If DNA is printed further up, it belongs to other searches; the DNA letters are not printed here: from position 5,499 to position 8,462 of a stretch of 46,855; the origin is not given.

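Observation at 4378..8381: The leuC-leuD pair is split by a 4-kb opposite-strand two-gene insertion of orphan genes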

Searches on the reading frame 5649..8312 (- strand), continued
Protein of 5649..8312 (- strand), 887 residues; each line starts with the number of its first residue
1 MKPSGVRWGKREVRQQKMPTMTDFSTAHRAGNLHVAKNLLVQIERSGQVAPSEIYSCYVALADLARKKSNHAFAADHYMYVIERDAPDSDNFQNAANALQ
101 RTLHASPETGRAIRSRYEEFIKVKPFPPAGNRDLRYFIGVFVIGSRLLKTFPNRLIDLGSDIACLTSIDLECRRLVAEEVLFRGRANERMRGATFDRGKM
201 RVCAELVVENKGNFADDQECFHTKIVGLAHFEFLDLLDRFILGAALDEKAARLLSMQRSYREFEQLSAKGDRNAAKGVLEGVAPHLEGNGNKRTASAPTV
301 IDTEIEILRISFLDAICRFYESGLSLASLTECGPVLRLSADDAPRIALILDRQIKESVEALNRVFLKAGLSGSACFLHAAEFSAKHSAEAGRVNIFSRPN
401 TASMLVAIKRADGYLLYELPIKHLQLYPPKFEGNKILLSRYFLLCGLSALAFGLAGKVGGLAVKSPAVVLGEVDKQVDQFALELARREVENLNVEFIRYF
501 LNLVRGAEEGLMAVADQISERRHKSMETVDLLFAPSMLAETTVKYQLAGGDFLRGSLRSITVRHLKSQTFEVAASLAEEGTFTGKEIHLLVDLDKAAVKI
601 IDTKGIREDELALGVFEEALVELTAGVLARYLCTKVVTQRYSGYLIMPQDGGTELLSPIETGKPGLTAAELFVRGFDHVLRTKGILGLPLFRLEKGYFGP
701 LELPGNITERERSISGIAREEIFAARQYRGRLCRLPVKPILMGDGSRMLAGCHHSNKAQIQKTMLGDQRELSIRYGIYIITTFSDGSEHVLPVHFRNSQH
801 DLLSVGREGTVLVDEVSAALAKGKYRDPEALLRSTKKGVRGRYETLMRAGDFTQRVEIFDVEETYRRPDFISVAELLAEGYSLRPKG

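Call 38: find_encoding_contigs(protein=P0006, flank=8000, max_places=2)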
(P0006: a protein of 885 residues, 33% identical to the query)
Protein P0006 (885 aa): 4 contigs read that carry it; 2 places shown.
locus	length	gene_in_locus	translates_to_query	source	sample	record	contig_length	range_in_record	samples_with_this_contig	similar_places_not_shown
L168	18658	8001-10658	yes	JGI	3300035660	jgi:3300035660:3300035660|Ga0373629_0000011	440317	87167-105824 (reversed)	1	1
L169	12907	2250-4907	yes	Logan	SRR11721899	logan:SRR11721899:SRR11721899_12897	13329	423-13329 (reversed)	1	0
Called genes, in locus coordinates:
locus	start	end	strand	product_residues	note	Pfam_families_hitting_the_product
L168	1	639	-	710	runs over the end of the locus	PF09976:TPR_21 (faint), PF12895:ANAPC3 (faint), PF13428:TPR_14 (faint), PF13174:TPR_6 (weak), PF13432:TPR_16 (weak), PF13174:TPR_6 (weak), PF13432:TPR_16 (weak), PF01464:SLT, +7 more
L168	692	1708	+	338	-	PF01087:GalP_UDP_transf, PF16268:DUF4921, PF16285:DUF4931_N, PF02744:GalP_UDP_tr_C, PF11969:DcpS_C (faint), PF01230:HIT (weak)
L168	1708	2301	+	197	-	PF01728:FtsJ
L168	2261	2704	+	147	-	-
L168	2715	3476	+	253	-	PF01513:NAD_kinase, PF20143:NAD_kinase_C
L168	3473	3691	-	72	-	-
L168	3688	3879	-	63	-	-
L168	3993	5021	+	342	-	PF00069:Pkinase, PF07714:PK_Tyr_Ser-Thr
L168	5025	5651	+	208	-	PF03793:PASTA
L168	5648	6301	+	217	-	PF00834:Ribul_P_3_epim, PF00215:OMPdecase (faint)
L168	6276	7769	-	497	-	-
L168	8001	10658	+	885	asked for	-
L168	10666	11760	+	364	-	PF00383:dCMP_cyt_deam_1, PF14437:MafB19-deam, PF01872:RibD_C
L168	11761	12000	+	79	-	PF01155:HypA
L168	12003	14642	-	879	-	-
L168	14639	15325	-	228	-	-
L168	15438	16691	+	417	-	PF01455:HupF_HypC, PF04055:Radical_SAM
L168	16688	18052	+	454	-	PF04055:Radical_SAM, PF06968:BATS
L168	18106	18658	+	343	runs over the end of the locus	PF12838:Fer4_7 (faint), PF13187:Fer4_9 (faint), PF17179:Fer4_22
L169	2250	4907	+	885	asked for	-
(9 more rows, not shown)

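Call 42: search_protein_families(library=pfam, alignment_id=A2, max_evalue=0.01)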
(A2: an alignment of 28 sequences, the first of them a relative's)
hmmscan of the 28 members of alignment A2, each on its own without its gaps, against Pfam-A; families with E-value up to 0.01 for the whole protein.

A. member 1, P0001 (867 aa): 0 families

B. families by the number of members that match (of 28 scanned): 1 family
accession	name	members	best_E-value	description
PF13020.12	NOV_C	1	4.2e-16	Protein NO VEIN, C-terminal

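Call 43: search_solved_structures(query=A1, max_evalue=10)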
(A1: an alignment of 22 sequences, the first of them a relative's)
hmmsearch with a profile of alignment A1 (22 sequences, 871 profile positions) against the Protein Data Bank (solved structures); distinct sequences matched with E-value up to 10: 30.
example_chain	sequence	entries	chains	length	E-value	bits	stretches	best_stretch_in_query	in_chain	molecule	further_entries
9qhb_A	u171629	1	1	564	1.7e-18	69.4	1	25-75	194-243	Engineered tetratricopeptide repeat protein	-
8bu0_A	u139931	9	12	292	2e-13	52.6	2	40-75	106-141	Consensus tetratricopeptide repeat protein | Crystal structure of an 8-repeat consensus TPR superhelix with Zinc. | Monomer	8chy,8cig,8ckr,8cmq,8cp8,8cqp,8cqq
9qhc_A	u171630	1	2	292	1.8e-11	46.1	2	26-76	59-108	Engineered tetratricopeptide repeat protein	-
8ch0_A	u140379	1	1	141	3.5e-07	31.9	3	42-75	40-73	Consensus tetratricopeptide repeat protein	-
2fo7_A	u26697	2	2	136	4.1e-07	31.7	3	42-76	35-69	SYNTHETIC CONSENSUS TPR PROTEIN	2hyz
1na0_A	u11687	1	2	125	1.2e-06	30.2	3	41-82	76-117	designed protein CTPR3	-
9gzg_A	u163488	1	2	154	4.4e-06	28.3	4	40-82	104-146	Engineered CTPR protein with glutamic acids for conductivity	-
7obi_A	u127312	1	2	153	8.8e-06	27.3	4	40-86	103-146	CTPR-rv4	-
6vfj_B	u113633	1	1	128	9e-05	24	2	37-76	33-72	I53_dn5B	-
2wqh_A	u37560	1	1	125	0.00013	23.4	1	42-82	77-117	CTPR3Y3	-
6v8e_A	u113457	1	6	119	0.00013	23.4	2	37-76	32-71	Designed protein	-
6vfh_A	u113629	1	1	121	0.00016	23.1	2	37-76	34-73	T33_dn10A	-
1na3_A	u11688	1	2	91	0.00017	23.1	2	41-82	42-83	designed protein CTPR2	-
6vfi_B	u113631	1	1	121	0.00022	22.7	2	37-76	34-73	O43_dn18B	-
5hrz_A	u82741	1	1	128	0.0015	19.9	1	34-83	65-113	TPR domain protein 1na0C3_3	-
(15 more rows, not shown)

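Call 56: search_protein_families(library=phrogs, proteins=[window:5649-8312:-], max_evalue=0.1)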
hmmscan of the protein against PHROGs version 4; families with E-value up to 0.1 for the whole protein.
window:5649-8312:- (887 aa): 1 family
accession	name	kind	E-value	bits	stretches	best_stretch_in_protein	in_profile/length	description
phrog_30228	-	unknown function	0.069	14.1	0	346-379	10-40/53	-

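Call 58: search_dna_similar(query=window:5649-8312:-, collection=plasmids, mode=protein, max_evalue=0.01)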
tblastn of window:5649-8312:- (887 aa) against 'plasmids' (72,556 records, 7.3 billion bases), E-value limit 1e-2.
No match.

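Call 60: predict_structure(alignment_id=A1)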
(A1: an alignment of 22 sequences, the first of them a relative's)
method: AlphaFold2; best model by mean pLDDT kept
length: 867 residues; sequences in the alignment: 22
mean_pLDDT: 81.8   pTM: 0.57
mean pLDDT of the five models: 81.8, 81.8, 80.9, 79.3, 78.7
residues with pLDDT >= 90: 147; 70-90: 614; 50-70: 80; < 50: 26
segments of 3 or more residues with pLDDT < 50: 270-275, 622-630, 637-644
pLDDT, mean of each block of 10 residues (from residue 1): 88 91 87 91 92 91 82 86 79 82 62 70 76 82 82 86 84 86 88 66 88 88 80 87 89 87 67 56 84 85 61 82 91 93 81 73 78 82 86 85 85 83 92 84 87 89 84 88 82 78 81 67 79 87 86 84 86 89 80 88 88 65 44 51 56 76 86 89 83 86 83 86 86 87 86 88 89 83 69 85 84 80 86 91 88 90 78
secondary structure, 60 per line:
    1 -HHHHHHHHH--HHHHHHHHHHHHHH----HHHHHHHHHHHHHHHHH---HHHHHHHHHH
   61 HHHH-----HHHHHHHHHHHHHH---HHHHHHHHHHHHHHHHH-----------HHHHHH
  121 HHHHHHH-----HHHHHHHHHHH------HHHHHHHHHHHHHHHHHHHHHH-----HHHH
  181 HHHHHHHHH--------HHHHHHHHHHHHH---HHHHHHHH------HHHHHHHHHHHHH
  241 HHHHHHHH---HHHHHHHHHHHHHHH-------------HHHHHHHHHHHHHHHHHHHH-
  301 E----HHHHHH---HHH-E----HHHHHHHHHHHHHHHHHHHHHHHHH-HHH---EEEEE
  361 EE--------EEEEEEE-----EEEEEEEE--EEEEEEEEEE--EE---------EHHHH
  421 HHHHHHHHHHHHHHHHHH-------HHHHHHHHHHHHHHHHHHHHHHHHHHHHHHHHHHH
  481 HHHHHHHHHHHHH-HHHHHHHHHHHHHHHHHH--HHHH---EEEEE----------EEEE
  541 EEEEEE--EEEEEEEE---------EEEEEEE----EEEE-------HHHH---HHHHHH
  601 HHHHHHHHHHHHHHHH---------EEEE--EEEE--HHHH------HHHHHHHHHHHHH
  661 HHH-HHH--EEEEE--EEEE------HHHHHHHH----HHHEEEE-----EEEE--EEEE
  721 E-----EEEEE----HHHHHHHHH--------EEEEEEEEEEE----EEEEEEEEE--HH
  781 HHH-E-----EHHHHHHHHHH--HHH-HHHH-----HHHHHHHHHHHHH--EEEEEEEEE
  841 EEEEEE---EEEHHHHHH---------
elements in order (helices of 4 or more, strands of 3 or more residues): H2-10 H13-26 H31-47 H51-64 H70-83 H87-103 H115-127 H133-143 H150-171 H177-189 H198-210 H214-221 H228-248 H252-266 H280-299 H306-311 H324-348 E356-362 E371-377 E383-390 E393-402 H417-438 H446-493 H495-512 H515-518 E522-526 E537-546 E549-556 E566-572 E577-580 H588-591 H595-616 E626-629 E632-635 H638-641 H648-663 E670-674 E677-680 H687-694 E702-705 E711-714 E717-721 E727-731 H736-744 E753-763 E768-776 H779-783 H792-801 H808-811 H817-829 E832-846 E850-852 H853-858

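Call 63: fold_search(model_id=the predicted structure, library=pdb)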
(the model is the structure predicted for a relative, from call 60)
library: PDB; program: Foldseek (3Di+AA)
matches with E <= 10: 902; with E <= 0.001: 0
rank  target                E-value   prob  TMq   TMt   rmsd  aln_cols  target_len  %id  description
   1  8chy                  1.7e-02  0.97  0.13  0.25  12.1       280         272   12  Crystal structure of an 8-repeat consensus TPR superhelix with Zinc. (released 2024-02-21)
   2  9qhb                  5.0e-02  0.80  0.12  0.23  13.4       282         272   13  Crystal structure of 16-repeat CTPR protein with eliminated coordination sites (released 2025-10-22)
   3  5dse_C                8.5e-02  0.84  0.13  0.16  14.0       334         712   11  Crystal Structure of the TTC7B/Hyccin Complex (released 2015-12-02)
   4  2ifu_A                8.9e-02  0.80  0.11  0.25  15.2       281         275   12  Crystal Structure of a Gamma-SNAP from Danio rerio (released 2006-10-10)
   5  4c0q_B                9.3e-02  0.93  0.16  0.18  14.8       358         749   14  Transportin 3 in complex with Ran(Q69L)GTP (released 2014-01-22)
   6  2ho1_B                1.1e-01  0.99  0.16  0.44   7.4       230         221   15  Functional Characterization of Pseudomonas Aeruginosa pilF (released 2006-07-25)
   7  4wnd_A                1.1e-01  0.77  0.12  0.23  14.8       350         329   10  Crystal structure of the TPR domain of LGN in complex with Frmpd4/Preso1 at 1.5 Angstrom resolution (released 2015-09-16)
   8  9hmf_K                1.2e-01  0.63  0.10  0.11  19.4       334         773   10  Periplasmic scaffold of the Campylobacter jejuni flagellar motor (alpha carbon trace) (released 2024-12-25)
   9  1w3b_A                1.3e-01  0.84  0.14  0.23  11.7       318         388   12  The superhelical TPR domain of O-linked GlcNAc transferase reveals structural similarities to importin alpha. (released 2004-09-09)
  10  2q7f_A                1.3e-01  0.99  0.16  0.52   5.8       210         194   17  Crystal structure of YrrB: a TPR protein with an unusual peptide-binding site (released 2007-08-07)
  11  8qca_B                1.4e-01  0.35  0.13  0.14  14.6       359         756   15  CryoEM structure of a S. Cerevisiae Ski2387 complex in the closed state bound to RNA (released 2023-11-15)
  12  3r9a_D                1.5e-01  0.69  0.11  0.24  16.4       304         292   12  Human alanine-glyoxylate aminotransferase in complex with the TPR domain of human PEX5P (released 2011-05-11)
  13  8xi2_J                1.5e-01  0.41  0.10  0.13  18.5       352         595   13  Cryo-EM structure of the Chlamydomonas C* complex (released 2024-10-09)
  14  9nly_I                1.7e-01  0.69  0.12  0.26  12.8       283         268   16  Y20S (Sec18-Sec17-Sec9-Sso1-Snc1) EDTA - Class 7 (released 2025-10-01)
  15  8dtg_B                1.9e-01  0.28  0.09  0.10  14.4       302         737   13  Cryo-EM structure of Arabidopsis SPY alternative conformation 1 (released 2023-03-08)
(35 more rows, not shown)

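Call 64: fold_search(model_id=the predicted structure, library=viral)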
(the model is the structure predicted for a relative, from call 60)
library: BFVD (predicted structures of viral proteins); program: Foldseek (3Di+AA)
matches with E <= 10: 479; with E <= 0.001: 0
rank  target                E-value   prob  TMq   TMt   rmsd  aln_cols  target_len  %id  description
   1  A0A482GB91            7.8e-03  0.28  0.06  0.09  29.5       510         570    9  (no name in the UniProt tables at hand)
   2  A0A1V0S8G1            9.0e-02  0.51  0.10  0.14  17.6       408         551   10  Tetratricopeptide repeat protein [Catovirus CTV1]
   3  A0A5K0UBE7            9.0e-02  0.35  0.13  0.16  18.6       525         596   11  RING-type domain-containing protein [Yasminevirus sp. GU-2018]
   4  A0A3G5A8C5            9.4e-02  0.85  0.14  0.30  12.7       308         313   12  Gamma-soluble NSF attachment protein [Homavirus sp.]
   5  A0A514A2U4            1.2e-01  0.15  0.07  0.14  25.8       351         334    9  Uncharacterized protein [Vibrio phage USC-1]
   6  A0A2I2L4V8            1.6e-01  0.77  0.12  0.18  14.9       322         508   14  Tetratricopeptide repeat protein [Orpheovirus IHUMI-LCC2]
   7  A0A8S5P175            1.9e-01  0.08  0.05  0.11  24.5       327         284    9  Uncharacterized protein [Myoviridae sp. ctLnO19]
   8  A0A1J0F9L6            2.1e-01  0.33  0.08  0.25  21.5       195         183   12  (no name in the UniProt tables at hand)
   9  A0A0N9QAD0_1          2.3e-01  0.44  0.09  0.09  13.9       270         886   12  Multiple type acyltransferase domains containing protein [Chrysochromulina ericina virus CeV-01B]
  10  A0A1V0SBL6            2.5e-01  0.84  0.17  0.39  10.1       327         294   10  Gamma-soluble NSF attachment protein [Catovirus CTV1]
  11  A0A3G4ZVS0            2.5e-01  0.47  0.11  0.22  13.9       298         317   12  Uncharacterized protein [Edafosvirus sp.]
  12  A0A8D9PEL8            2.6e-01  0.54  0.09  0.33  23.2       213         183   13  Uncharacterized protein [Bacteriophage sp.]
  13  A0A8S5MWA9            2.8e-01  0.03  0.07  0.07  48.1       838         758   11  Structural protein [Myoviridae sp. ct3wi9]
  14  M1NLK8                3.3e-01  0.69  0.15  0.30  13.9       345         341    9  Repeat protein [Moumouvirus goulette]
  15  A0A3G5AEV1            3.3e-01  0.38  0.14  0.20  15.7       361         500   12  Uncharacterized protein [Hyperionvirus sp.]
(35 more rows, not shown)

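Call 66: find_encoding_contigs(protein=P0009, flank=6000, max_places=1)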
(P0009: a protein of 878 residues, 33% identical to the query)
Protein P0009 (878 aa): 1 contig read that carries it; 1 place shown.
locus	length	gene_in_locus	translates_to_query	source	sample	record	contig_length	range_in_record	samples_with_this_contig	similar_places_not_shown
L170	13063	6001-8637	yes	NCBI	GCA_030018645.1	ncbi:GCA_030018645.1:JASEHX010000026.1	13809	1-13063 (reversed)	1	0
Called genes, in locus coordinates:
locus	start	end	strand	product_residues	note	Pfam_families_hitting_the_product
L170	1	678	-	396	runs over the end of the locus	PF01520:Amidase_3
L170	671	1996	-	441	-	PF01743:PolyA_pol, PF12627:PolyA_pol_RNAbd, PF01966:HD (weak), PF13735:tRNA_NucTran2_2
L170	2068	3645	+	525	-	PF13231:PMT_2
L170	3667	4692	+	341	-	PF00069:Pkinase, PF07714:PK_Tyr_Ser-Thr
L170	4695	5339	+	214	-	PF03793:PASTA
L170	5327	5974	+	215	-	PF00834:Ribul_P_3_epim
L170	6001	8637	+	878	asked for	-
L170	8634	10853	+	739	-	PF13328:HD_4, PF01966:HD (weak), PF04607:RelA_SpoT (weak), PF02824:TGS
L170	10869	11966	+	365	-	PF00383:dCMP_cyt_deam_1, PF14437:MafB19-deam, PF01872:RibD_C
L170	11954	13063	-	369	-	PF13173:AAA_14, PF13635:DUF4143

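Call 67: find_encoding_contigs(protein=P0017, flank=6000, max_places=1)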
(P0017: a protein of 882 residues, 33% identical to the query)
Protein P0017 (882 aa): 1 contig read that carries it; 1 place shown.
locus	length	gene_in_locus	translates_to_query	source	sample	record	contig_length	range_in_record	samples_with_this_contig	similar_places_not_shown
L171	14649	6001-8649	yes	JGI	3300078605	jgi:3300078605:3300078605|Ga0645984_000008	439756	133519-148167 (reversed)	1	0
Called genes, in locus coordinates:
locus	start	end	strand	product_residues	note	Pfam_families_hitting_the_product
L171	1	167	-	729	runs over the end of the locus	PF14559:TPR_19 (faint), PF13428:TPR_14 (faint), PF07719:TPR_2 (faint), PF12895:ANAPC3 (faint), PF13424:TPR_12 (faint), PF13432:TPR_16 (weak), PF13174:TPR_6 (weak), PF01464:SLT, +4 more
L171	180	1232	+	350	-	PF01087:GalP_UDP_transf, PF16285:DUF4931_N, PF16268:DUF4921 (weak), PF02744:GalP_UDP_tr_C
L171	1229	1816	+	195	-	PF01728:FtsJ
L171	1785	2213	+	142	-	-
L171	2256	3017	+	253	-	PF01513:NAD_kinase, PF20143:NAD_kinase_C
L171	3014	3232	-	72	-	-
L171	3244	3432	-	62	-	-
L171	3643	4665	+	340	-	PF00069:Pkinase, PF07714:PK_Tyr_Ser-Thr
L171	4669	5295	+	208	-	PF03793:PASTA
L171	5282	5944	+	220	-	PF00834:Ribul_P_3_epim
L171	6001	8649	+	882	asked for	-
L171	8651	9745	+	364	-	PF00383:dCMP_cyt_deam_1, PF14437:MafB19-deam, PF01872:RibD_C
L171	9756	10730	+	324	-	PF01207:Dus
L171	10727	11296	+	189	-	PF02545:Maf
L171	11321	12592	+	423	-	PF01455:HupF_HypC, PF04055:Radical_SAM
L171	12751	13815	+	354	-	PF17179:Fer4_22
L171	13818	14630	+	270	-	PF00970:FAD_binding_6 (weak), PF00175:NAD_binding_1, PF10418:DHODB_Fe-S_bind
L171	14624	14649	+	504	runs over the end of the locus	PF04879:Molybdop_Fe4S4, PF00384:Molybdopterin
